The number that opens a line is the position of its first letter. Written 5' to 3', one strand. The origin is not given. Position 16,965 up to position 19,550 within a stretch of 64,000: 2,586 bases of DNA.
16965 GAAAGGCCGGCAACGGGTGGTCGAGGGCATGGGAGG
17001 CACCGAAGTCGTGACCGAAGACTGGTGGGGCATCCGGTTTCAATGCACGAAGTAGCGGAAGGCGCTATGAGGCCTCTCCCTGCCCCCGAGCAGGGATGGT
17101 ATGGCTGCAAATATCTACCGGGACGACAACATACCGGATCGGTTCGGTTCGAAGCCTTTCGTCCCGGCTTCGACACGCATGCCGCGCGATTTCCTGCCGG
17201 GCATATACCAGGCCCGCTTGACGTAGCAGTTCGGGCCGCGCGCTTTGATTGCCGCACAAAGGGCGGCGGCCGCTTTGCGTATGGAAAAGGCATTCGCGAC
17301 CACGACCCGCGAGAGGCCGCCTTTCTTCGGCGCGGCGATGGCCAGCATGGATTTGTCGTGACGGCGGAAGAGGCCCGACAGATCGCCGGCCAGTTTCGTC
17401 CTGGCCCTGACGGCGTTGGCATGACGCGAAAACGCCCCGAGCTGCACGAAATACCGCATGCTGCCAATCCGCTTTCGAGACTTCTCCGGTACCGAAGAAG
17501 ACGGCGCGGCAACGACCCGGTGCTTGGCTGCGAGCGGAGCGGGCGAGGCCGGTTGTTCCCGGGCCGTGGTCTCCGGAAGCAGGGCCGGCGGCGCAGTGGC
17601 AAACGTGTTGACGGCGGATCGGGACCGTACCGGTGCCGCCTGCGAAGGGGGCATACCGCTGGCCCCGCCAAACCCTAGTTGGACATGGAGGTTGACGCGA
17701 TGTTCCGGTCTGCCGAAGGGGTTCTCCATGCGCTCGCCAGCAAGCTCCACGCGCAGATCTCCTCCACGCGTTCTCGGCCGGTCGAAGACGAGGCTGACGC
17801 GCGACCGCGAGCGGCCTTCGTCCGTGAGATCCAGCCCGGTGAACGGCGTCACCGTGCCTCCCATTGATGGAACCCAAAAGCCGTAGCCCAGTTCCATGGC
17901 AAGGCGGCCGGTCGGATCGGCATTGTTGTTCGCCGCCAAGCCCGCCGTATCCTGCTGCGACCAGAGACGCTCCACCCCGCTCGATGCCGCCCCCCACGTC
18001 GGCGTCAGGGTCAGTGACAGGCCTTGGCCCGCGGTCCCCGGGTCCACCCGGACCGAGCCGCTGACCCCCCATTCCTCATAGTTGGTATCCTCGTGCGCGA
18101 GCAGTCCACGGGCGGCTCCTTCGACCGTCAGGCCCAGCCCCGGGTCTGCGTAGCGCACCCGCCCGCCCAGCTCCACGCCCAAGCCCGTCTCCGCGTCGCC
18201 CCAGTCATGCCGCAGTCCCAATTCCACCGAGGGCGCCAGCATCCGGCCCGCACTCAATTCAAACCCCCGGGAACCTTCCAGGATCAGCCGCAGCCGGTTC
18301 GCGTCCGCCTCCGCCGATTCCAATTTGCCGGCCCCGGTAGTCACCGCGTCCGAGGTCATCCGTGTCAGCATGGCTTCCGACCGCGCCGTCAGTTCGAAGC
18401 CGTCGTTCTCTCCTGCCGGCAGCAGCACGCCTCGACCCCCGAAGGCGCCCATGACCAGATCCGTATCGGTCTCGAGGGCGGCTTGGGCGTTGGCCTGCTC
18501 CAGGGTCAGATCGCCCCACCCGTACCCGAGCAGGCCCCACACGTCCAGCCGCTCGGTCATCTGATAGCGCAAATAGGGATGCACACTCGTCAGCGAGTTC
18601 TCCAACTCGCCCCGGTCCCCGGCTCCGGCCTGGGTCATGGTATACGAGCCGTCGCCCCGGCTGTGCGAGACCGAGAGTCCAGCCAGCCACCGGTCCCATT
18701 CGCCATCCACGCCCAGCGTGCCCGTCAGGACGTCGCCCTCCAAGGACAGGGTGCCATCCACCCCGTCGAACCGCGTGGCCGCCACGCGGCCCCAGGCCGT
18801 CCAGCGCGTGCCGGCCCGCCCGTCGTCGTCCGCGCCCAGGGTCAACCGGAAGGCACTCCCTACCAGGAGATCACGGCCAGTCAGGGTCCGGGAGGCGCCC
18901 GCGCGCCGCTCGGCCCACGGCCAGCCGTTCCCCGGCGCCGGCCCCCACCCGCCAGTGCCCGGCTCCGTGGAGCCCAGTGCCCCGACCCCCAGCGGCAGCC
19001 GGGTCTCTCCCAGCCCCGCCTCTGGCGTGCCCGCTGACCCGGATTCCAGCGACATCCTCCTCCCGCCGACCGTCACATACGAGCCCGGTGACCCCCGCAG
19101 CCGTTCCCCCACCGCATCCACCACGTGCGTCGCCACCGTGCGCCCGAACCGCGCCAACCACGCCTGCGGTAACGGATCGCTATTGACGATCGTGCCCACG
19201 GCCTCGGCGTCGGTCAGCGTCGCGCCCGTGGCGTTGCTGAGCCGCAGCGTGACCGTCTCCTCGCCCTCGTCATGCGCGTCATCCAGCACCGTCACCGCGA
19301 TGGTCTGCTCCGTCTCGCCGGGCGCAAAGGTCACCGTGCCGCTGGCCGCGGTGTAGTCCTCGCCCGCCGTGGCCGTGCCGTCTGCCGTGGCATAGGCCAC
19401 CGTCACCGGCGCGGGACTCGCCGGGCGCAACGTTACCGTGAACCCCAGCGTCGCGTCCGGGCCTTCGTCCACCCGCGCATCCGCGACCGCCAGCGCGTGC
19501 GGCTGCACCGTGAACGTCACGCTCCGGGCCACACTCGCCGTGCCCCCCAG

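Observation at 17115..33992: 5.6-kaa Calx-beta/FN3/cadherin bead-string adhesin exported by its own autotransporter barrel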

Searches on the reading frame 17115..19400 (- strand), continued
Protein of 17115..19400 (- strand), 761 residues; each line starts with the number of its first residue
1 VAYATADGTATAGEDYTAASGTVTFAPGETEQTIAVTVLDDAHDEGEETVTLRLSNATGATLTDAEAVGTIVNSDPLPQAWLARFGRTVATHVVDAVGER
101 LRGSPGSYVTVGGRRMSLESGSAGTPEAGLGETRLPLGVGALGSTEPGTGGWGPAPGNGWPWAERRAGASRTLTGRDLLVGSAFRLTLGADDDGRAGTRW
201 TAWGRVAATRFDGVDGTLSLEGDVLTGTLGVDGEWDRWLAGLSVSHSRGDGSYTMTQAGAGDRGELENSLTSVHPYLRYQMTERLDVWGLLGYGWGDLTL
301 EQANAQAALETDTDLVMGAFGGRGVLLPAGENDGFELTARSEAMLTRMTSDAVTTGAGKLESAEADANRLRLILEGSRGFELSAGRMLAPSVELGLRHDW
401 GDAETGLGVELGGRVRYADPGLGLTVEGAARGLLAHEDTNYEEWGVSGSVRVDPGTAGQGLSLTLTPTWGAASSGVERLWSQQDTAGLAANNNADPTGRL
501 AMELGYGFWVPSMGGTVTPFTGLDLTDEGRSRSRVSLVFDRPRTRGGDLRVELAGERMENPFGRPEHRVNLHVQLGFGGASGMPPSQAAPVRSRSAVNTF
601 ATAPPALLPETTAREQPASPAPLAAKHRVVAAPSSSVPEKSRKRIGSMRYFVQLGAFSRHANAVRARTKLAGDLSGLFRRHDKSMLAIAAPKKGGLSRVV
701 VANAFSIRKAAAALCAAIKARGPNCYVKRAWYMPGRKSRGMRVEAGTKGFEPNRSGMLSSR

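Call 44: search_protein_families(library=ncbifam, alignment_id=A1, max_evalue=0.1)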
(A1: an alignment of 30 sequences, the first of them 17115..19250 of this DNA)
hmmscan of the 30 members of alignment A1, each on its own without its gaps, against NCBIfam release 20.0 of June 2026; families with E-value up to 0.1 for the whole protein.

A. member 1, window:17115-19250:- (711 aa): 4 families
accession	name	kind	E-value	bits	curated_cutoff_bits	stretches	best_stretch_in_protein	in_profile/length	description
NF050813.1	CellDivFtsNCaul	equivalog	2.6e-08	34.4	300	1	534-678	121-268/268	cell division protein FtsN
NF007953.1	PRK10672.1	equivalog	0.0012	18.5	201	1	537-621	233-312/362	endolytic peptidoglycan transglycosylase RlpA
TIGR01414.1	autotrans_barl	domain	0.0082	15.2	16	1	145-355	164-369/432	autotransporter outer membrane beta-barrel domain-containing protein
TIGR02223.1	ftsN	equivalog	0.077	12.5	107.65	0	557-621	190-250/299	cell division protein FtsN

B. families by the number of members that match (of 30 scanned): 18 families
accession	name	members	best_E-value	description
TIGR01414.1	autotrans_barl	19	2.1e-07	autotransporter outer membrane beta-barrel domain-containing protein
TIGR00845.1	caca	6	7.1e-14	sodium/calcium exchanger 1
NF038115.1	SVAGG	4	5.3e-06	SVAGG family GlyGly-CTERM protein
NF012211.1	tand_rpt_95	3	0.00024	tandem-95 repeat protein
NF033510.3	Ca_tandemer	3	0.0017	Ca2+-stabilized repeat-containing adhesin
NF040485.1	ZirU_fam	2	2.7e-08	ZirU family protein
NF007953.1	PRK10672.1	2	0.0012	endolytic peptidoglycan transglycosylase RlpA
NF050813.1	CellDivFtsNCaul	1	2.6e-08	cell division protein FtsN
NF038112.1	myxo_dep_M36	1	0.00075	myxosortase-dependent M36 family metallopeptidase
TIGR03509.1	OMP_MtrB_PioB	1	0.038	MtrB/PioB family decaheme-associated outer membrane protein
NF049904.1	lambda_TipJ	1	0.042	phage attachment tail tip protein J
NF033761.1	gliding_GltJ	1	0.043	adventurous gliding motility protein GltJ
NF005050.0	PRK06461.1-4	1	0.044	single-stranded DNA-binding protein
NF038030.1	spiralin_LP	1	0.07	spiralin lipoprotein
NF058595.1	invert_tail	1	0.074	lipo-invert putative C-terminal anchoring domain-containing protein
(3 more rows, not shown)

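Call 45: search_protein_families(library=pfam, alignment_id=A1, max_evalue=0.1)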
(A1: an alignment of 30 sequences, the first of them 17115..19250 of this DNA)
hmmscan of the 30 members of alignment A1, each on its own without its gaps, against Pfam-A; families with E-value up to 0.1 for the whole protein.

A. member 1, window:17115-19250:- (711 aa): 2 families
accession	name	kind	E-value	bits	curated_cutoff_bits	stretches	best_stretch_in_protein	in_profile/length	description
PF05036.18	SPOR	-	1.7e-07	31.9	21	1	599-679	4-76/76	SPOR domain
PF13505.12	OMP_b-brl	-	0.083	13.5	28.7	1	157-268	29-133/175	Outer membrane protein beta-barrel domain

B. families by the number of members that match (of 30 scanned): 17 families
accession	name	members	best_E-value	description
PF13505.12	OMP_b-brl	15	0.0001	Outer membrane protein beta-barrel domain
PF03160.20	Calx-beta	8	7.6e-21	Calx-beta domain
PF05036.18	SPOR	6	4.2e-10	SPOR domain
PF05345.18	He_PIG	3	4.9e-21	Putative Ig domain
PF00041.27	fn3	3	1.8e-08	Fibronectin type III domain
PF17963.7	Big_9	3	0.00014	Bacterial Ig domain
PF23197.1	IG_AIR9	2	0.0015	AIR9 A9 domain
PF25059.1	FN3_DSCAM-DSCAML_C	2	0.0074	DSCAM/DSCAML C-terminal Fn3-like domain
PF16709.11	SCAB-Ig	2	0.01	Ig domain of plant-specific actin-binding protein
PF17892.7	Cadherin_5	2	0.019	Cadherin-like domain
PF11854.14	MtrB_PioB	2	0.035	Putative outer membrane beta-barrel porin, MtrB/PioB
PF19078.6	Big_12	1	3.2e-16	Bacterial Ig-like domain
PF13205.12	Big_5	1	0.00034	Bacterial Ig-like domain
PF13004.13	BACON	1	0.012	Putative binding domain, N-terminal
PF16656.11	Pur_ac_phosph_N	1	0.052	Purple acid Phosphatase, N-terminal domain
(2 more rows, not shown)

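Call 80: search_protein_families(library=ncbifam, proteins=[P0031, P0032, P0034, P0042, P0051, P0084, P0092, P0106, P0019, P0024], max_evalue=0.1)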
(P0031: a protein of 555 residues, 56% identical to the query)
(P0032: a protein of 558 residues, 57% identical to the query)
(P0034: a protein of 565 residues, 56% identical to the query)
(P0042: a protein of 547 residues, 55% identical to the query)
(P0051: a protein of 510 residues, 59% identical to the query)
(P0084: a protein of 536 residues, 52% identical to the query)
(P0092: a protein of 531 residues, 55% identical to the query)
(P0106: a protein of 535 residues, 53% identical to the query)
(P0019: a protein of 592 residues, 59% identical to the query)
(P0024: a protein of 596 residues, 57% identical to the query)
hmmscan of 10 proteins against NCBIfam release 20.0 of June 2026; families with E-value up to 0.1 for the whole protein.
P0031 (555 aa): 2 families
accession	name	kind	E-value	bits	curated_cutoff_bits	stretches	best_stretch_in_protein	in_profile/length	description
TIGR01414.1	autotrans_barl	domain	0.00063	18.9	16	0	174-245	164-231/432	autotransporter outer membrane beta-barrel domain-containing protein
NF033510.3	Ca_tandemer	repeat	0.0017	18.7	50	1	188-247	35-94/96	Ca2+-stabilized repeat-containing adhesin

P0032 (558 aa): 1 family
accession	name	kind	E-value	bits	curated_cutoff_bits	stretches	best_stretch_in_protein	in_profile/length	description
TIGR01414.1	autotrans_barl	domain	2.8e-06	26.6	16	1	171-385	152-369/432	autotransporter outer membrane beta-barrel domain-containing protein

P0034 (565 aa): 1 family
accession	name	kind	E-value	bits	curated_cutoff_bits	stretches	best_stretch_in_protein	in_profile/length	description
NF033510.3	Ca_tandemer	repeat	0.013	15.8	50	1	188-247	35-94/96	Ca2+-stabilized repeat-containing adhesin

P0042 (547 aa): 1 family
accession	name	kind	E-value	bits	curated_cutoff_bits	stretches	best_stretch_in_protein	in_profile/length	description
TIGR01414.1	autotrans_barl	domain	3.4e-05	23.1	16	1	170-384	164-376/432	autotransporter outer membrane beta-barrel domain-containing protein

P0051 (510 aa): 1 family
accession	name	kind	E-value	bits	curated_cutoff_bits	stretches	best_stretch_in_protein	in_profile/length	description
TIGR01414.1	autotrans_barl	domain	9.9e-05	21.5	16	1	126-342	157-375/432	autotransporter outer membrane beta-barrel domain-containing protein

P0084 (536 aa): 0 families

P0092 (531 aa): 1 family
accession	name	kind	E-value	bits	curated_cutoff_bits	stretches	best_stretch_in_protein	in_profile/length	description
TIGR01414.1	autotrans_barl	domain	4.5e-05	22.7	16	1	149-223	157-228/432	autotransporter outer membrane beta-barrel domain-containing protein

P0106 (535 aa): 1 family
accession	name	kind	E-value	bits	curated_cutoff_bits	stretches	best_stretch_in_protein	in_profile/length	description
TIGR01414.1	autotrans_barl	domain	1.3e-05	24.5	16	1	166-236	164-240/432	autotransporter outer membrane beta-barrel domain-containing protein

P0019 (592 aa): 4 families
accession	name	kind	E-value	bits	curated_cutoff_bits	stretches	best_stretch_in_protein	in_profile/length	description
TIGR00845.1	caca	equivalog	2.4e-10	38.8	679.85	1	2-66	431-493/921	sodium/calcium exchanger 1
TIGR01414.1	autotrans_barl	domain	2.9e-05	23.3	16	1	213-273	164-225/432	autotransporter outer membrane beta-barrel domain-containing protein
NF038115.1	SVAGG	subfamily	0.019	14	150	1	5-52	304-352/407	SVAGG family GlyGly-CTERM protein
NF005050.0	PRK06461.1-4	equivalog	0.044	13.9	176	0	206-232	46-70/151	single-stranded DNA-binding protein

P0024 (596 aa): 4 families
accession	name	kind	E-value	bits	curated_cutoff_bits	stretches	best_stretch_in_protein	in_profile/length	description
TIGR00845.1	caca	equivalog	5.6e-11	41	679.85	1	2-68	431-496/921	sodium/calcium exchanger 1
TIGR01414.1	autotrans_barl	domain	9.4e-05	21.6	16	1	210-424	164-369/432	autotransporter outer membrane beta-barrel domain-containing protein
NF033510.3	Ca_tandemer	repeat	0.012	16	50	1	226-285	36-94/96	Ca2+-stabilized repeat-containing adhesin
NF038115.1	SVAGG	subfamily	0.05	12.6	150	1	5-52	304-352/407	SVAGG family GlyGly-CTERM protein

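Call 89: find_encoding_contigs(protein=P0001, flank=8000, max_places=3)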
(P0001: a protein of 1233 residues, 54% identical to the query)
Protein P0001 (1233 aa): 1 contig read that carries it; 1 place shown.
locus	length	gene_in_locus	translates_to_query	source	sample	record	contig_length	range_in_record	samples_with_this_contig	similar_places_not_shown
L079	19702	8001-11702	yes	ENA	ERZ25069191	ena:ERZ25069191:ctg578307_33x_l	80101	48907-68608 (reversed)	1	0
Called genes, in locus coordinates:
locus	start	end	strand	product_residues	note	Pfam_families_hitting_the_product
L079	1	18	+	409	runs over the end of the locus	PF14312:FG-GAP_2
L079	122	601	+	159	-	PF12844:HTH_19 (weak), PF13560:HTH_31 (weak), PF01381:HTH_3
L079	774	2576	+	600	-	PF00140:Sigma70_r1_2, PF04546:Sigma70_ner, PF04542:Sigma70_r2, PF04539:Sigma70_r3, PF04545:Sigma70_r4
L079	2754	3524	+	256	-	PF24481:CT398_CC, PF02591:Zn_ribbon_9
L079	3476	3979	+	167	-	-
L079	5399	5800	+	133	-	-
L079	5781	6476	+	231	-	PF13205:Big_5 (weak), PF13753:SWM_repeat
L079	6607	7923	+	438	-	PF25059:FN3_DSCAM-DSCAML_C (faint), PF00041:fn3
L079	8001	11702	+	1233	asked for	PF03160:Calx-beta, PF05036:SPOR (weak)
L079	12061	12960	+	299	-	PF03781:FGE-sulfatase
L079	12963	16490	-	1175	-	PF08471:Ribonuc_red_2_N, PF02867:Ribonuc_red_lgC, PF12637:TSCPD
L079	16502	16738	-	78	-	-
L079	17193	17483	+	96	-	-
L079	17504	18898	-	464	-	PF02386:TrkH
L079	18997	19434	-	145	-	-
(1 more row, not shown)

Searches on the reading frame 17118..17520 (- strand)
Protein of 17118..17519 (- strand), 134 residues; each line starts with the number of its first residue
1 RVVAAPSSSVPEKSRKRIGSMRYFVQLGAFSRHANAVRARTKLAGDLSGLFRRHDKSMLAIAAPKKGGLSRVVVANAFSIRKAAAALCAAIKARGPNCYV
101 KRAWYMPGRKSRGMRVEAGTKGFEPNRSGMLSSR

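Call 90: search_solved_structures(query=window:17118-17520:-, max_evalue=1, show_alignments=1)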
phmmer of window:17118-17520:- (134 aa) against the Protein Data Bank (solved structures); distinct sequences matched with E-value up to 1: 1.
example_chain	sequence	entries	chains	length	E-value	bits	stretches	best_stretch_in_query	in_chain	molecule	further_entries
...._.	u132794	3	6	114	0.55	13.5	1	62-125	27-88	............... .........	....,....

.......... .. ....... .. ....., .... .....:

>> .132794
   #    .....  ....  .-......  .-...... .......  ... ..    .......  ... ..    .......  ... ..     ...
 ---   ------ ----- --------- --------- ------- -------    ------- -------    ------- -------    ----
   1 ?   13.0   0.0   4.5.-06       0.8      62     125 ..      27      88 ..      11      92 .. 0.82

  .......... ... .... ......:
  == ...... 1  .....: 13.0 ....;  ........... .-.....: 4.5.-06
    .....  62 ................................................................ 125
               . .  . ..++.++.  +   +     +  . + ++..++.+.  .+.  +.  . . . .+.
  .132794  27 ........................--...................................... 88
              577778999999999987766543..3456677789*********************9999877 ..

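Call 91: search_solved_structures(query=window:17118-17519:-, max_evalue=1)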
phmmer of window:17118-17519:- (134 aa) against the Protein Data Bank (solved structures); distinct sequences matched with E-value up to 1: 2.
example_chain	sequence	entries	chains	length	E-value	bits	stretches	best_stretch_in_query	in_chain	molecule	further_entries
5n7l_A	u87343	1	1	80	0.53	13.8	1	3-45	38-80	Type II secretion system protein L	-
1x60_A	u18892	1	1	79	0.69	13.4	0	22-45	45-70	Sporulation-specific N-acetylmuramoyl-L-alanine amidase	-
